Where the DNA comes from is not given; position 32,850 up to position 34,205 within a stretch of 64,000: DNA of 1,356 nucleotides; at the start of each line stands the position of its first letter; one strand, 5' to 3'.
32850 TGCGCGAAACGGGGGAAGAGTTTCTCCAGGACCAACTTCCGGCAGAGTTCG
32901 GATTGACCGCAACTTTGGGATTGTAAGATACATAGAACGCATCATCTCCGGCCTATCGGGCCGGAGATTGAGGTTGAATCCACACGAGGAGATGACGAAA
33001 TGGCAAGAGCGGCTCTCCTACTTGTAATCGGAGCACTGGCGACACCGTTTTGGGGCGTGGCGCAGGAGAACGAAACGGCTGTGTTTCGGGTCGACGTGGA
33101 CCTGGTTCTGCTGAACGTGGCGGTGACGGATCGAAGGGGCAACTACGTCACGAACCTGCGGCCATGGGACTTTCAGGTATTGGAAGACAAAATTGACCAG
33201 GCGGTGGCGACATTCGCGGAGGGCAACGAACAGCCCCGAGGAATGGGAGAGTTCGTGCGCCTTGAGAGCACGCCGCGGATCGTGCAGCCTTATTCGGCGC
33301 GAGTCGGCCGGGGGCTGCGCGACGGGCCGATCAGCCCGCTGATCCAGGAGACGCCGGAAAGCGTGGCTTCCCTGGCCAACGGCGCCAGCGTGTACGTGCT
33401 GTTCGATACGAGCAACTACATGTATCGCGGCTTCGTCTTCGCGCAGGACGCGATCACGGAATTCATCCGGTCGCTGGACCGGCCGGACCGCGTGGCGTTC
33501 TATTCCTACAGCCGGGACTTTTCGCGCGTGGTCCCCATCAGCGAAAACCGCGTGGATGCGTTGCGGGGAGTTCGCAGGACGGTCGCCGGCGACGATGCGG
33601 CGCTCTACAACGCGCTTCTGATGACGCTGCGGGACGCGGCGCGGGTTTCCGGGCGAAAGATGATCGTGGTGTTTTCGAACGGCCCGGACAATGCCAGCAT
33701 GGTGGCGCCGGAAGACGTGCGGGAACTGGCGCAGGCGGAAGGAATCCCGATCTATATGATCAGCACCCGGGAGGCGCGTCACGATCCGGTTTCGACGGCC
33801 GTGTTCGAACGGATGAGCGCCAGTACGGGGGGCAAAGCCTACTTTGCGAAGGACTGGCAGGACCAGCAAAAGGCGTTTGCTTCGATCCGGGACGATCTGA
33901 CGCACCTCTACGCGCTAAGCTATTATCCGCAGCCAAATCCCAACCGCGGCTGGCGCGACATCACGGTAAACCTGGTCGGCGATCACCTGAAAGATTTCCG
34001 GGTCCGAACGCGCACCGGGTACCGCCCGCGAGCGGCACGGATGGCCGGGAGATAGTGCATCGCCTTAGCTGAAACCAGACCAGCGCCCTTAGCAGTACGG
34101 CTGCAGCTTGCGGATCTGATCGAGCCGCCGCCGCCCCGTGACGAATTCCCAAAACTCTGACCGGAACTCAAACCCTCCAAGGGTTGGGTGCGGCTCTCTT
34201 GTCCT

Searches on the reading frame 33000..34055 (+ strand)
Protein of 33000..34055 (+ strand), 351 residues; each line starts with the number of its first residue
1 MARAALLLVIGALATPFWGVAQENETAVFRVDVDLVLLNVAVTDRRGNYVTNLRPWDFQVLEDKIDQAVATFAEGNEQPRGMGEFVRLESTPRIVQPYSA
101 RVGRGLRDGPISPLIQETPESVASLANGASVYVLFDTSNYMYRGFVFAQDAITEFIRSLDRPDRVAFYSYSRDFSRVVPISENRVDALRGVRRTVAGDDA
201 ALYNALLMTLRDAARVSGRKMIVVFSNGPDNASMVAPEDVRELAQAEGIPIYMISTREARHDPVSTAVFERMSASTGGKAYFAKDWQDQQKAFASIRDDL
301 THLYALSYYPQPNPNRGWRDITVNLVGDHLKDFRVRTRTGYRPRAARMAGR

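Call 61: search_protein_families(library=pfam, max_evalue=0.0001, proteins=[window:33000-34055:+])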
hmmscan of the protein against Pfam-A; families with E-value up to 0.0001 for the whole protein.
window:33000-34055:+ (351 aa): 1 family
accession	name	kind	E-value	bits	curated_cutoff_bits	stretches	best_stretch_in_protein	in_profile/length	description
PF13519.12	VWA_2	-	2.6e-08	34.9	27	1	132-228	2-106/107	von Willebrand factor type A domain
